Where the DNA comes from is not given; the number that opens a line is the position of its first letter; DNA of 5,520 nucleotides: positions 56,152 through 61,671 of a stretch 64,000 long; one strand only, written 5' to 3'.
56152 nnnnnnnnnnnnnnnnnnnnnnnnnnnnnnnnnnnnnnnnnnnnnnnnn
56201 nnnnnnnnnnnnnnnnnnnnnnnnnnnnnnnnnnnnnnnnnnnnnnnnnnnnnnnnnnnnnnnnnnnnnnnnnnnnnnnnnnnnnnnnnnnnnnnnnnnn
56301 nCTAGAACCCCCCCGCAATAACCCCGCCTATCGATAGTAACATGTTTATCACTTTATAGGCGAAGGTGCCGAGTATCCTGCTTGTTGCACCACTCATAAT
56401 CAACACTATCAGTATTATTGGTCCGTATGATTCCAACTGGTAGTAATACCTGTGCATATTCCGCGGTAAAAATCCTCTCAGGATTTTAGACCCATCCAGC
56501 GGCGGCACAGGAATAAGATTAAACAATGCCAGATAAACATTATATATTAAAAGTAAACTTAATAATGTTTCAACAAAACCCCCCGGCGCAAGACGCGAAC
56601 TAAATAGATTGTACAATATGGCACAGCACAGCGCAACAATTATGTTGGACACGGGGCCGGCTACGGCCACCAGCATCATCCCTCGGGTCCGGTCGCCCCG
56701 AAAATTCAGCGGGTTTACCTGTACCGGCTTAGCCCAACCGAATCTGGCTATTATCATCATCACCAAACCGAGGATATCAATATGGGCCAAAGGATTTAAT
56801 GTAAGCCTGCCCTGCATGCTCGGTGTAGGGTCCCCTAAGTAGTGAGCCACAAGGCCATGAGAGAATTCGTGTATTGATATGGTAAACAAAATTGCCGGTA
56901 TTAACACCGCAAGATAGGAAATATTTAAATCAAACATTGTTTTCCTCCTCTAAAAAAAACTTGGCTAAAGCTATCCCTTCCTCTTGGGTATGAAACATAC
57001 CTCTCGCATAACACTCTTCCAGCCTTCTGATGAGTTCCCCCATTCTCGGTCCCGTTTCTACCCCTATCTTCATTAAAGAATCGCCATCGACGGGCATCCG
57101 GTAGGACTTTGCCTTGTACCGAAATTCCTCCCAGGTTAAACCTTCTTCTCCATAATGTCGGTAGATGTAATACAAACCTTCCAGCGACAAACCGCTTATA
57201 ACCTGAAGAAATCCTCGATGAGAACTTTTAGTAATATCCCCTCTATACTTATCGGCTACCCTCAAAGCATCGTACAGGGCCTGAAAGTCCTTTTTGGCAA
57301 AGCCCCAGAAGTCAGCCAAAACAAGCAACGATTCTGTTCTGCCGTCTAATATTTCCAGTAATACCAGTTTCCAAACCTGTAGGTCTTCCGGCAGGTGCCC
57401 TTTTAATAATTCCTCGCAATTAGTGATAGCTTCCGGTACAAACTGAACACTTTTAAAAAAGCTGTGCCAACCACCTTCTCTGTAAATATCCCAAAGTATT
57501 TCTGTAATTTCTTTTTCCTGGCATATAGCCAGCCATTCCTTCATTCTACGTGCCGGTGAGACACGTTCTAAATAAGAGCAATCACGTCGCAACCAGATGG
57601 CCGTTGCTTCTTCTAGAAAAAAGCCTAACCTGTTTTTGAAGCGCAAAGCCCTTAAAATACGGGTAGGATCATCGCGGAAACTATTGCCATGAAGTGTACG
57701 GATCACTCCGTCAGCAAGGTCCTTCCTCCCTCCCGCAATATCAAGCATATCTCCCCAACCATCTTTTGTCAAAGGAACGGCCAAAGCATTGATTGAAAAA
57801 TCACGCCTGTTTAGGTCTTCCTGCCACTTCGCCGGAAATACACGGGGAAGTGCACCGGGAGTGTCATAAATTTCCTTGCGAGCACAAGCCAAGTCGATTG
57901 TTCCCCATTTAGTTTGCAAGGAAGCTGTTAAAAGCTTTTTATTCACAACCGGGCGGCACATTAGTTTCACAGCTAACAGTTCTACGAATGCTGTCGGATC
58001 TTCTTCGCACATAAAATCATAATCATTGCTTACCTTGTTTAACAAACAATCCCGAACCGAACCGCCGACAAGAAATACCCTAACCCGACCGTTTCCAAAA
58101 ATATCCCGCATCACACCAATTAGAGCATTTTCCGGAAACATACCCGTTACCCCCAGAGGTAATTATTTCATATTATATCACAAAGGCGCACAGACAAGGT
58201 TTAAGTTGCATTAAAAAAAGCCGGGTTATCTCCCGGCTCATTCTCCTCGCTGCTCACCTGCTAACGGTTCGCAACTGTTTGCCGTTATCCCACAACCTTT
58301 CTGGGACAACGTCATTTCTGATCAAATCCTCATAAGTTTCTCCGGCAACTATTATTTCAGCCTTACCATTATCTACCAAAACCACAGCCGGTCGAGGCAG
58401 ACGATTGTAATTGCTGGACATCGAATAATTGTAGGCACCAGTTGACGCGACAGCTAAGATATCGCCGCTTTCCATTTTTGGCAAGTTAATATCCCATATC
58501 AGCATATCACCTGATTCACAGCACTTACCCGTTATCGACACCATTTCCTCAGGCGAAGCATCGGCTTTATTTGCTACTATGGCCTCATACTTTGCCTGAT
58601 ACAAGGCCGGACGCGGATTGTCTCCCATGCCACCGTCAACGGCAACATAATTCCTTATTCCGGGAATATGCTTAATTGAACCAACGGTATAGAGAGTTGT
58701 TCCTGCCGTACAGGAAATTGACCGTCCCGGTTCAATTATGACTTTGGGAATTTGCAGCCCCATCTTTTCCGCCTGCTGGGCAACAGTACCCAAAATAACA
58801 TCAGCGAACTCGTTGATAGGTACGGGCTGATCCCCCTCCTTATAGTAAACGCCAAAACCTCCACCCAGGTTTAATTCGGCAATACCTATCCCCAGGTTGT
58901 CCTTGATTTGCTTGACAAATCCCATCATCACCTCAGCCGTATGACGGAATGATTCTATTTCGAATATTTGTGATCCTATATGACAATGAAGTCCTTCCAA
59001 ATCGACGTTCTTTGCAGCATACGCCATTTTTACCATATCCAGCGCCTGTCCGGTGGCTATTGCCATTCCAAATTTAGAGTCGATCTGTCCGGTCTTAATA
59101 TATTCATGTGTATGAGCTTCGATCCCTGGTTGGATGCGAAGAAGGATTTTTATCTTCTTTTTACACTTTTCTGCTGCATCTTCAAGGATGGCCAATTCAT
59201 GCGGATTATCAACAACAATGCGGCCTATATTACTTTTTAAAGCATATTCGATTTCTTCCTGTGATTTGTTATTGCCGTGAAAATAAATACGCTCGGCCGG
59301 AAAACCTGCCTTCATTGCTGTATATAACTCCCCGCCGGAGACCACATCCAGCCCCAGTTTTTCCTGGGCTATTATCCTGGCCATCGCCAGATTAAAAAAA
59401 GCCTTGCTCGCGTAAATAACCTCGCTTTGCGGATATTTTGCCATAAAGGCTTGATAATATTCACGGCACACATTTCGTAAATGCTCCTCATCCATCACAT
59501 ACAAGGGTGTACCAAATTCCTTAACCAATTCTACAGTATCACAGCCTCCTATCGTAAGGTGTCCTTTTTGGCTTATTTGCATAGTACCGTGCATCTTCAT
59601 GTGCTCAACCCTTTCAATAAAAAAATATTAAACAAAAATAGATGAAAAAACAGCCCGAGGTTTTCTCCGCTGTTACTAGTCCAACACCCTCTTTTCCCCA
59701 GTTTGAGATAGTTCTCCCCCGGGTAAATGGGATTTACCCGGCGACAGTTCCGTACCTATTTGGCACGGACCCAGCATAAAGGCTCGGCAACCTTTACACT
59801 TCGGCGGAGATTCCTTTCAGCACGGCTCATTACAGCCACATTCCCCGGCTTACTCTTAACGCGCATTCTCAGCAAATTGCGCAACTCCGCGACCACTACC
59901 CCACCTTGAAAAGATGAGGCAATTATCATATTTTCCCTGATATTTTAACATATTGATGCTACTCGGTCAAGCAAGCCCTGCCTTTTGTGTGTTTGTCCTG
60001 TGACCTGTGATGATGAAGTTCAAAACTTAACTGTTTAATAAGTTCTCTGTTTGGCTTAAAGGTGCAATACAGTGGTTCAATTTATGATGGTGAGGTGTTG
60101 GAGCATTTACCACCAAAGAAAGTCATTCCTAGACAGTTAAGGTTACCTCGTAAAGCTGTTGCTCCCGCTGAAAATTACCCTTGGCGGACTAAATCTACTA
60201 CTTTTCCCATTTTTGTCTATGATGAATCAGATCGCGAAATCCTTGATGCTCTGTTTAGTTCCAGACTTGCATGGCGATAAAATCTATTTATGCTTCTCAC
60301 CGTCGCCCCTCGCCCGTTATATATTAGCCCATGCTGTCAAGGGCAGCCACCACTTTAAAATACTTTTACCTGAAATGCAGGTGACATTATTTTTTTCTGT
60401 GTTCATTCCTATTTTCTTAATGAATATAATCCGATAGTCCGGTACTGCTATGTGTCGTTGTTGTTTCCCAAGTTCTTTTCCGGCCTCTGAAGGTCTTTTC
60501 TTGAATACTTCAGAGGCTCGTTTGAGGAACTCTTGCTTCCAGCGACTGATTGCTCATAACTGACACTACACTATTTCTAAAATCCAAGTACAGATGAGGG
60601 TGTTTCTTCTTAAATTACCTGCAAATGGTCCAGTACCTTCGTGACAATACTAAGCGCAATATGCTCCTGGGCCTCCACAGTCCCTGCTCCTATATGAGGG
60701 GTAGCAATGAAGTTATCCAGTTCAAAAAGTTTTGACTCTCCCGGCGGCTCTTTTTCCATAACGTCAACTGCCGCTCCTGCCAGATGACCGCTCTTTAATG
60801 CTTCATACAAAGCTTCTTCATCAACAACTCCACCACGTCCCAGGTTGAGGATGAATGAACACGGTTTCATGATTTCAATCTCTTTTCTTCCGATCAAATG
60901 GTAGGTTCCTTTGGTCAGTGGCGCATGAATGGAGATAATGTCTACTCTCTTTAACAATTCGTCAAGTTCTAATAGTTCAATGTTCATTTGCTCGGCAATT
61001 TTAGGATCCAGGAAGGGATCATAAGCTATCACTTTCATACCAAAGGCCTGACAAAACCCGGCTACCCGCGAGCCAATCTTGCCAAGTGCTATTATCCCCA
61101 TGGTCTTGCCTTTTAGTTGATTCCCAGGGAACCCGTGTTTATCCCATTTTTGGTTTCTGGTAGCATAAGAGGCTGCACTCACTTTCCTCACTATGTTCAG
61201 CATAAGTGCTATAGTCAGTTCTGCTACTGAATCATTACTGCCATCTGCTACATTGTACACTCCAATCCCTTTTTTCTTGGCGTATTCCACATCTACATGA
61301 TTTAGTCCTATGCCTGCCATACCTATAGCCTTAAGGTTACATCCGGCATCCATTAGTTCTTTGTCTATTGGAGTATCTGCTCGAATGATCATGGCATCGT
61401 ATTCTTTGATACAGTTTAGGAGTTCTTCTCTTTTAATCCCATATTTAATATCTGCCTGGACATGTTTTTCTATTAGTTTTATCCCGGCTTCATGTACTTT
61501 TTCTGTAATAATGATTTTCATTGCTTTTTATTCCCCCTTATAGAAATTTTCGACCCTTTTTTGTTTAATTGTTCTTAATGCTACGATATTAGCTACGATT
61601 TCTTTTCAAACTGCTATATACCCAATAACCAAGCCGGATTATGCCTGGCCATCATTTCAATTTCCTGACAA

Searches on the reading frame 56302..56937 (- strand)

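Call 43: search_protein_families(library=pfam, proteins=[window:56302-56937:-], max_evalue=0.001)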
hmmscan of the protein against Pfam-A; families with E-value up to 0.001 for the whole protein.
window:56302-56937:- (211 aa): 1 family
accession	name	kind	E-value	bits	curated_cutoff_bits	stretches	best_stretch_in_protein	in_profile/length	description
PF02163.28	Peptidase_M50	-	6.2e-14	52.3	27.2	2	120-163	158-200/221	Peptidase family M50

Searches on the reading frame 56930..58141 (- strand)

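Call 43: search_protein_families(library=pfam, proteins=[window:56930-58141:-], max_evalue=0.001)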
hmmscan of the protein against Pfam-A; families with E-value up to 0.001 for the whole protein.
window:56930-58141:- (403 aa): 1 family
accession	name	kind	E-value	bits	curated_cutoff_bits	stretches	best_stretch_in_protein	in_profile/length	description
PF01743.26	PolyA_pol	-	5.5e-22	78.9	23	1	22-148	1-126/126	Poly A polymerase head domain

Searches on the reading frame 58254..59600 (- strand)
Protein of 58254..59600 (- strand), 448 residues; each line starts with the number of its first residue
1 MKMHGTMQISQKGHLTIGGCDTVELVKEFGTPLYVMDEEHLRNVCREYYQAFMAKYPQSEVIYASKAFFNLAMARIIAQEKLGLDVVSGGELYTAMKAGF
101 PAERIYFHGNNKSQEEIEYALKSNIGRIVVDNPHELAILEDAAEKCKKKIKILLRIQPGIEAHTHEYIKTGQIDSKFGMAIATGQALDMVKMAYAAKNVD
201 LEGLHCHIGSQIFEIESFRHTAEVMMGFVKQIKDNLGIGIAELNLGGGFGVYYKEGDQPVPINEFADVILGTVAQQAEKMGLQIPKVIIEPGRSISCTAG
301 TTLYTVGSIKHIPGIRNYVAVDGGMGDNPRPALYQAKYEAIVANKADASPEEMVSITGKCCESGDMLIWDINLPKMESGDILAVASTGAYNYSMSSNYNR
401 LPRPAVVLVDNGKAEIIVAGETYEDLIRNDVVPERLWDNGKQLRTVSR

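Call 43: search_protein_families(library=pfam, proteins=[window:58254-59600:-], max_evalue=0.001)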
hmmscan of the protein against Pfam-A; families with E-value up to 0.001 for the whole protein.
window:58254-59600:- (448 aa): 3 families
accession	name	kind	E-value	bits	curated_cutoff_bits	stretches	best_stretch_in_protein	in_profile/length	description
PF02784.22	Orn_Arg_deC_N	-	1.9e-65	221.1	23.4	1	47-296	6-246/247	Pyridoxal-dependent decarboxylase, pyridoxal binding domain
PF00278.28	Orn_DAP_Arg_deC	-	2.2e-18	66.8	23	1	34-388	2-95/95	Pyridoxal-dependent decarboxylase, C-terminal sheet domain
PF01168.26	Ala_racemase_N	-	0.00011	22.4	24.1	1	53-229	14-178/220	Alanine racemase, N-terminal domain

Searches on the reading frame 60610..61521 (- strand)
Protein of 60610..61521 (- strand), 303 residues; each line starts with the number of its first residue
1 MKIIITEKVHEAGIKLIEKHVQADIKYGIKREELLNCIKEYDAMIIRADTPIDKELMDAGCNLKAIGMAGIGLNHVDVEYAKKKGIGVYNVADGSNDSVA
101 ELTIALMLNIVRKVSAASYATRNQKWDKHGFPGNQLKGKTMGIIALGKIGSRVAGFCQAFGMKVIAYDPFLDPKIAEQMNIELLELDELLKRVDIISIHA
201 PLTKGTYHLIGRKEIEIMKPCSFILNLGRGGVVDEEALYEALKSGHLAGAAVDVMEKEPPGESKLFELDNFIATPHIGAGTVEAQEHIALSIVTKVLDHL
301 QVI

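Call 43: search_protein_families(library=pfam, proteins=[window:60610-61521:-], max_evalue=0.001)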
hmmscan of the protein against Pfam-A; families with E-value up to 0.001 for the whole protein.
window:60610-61521:- (303 aa): 2 families
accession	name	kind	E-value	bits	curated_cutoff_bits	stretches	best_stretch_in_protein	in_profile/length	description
PF02826.25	2-Hacid_dh_C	-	4.2e-61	205.8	25.1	1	104-278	1-178/178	D-isomer specific 2-hydroxyacid dehydrogenase, NAD binding domain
PF00389.36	2-Hacid_dh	-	2.4e-30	105.4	24.6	1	3-301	1-125/134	D-isomer specific 2-hydroxyacid dehydrogenase, catalytic domain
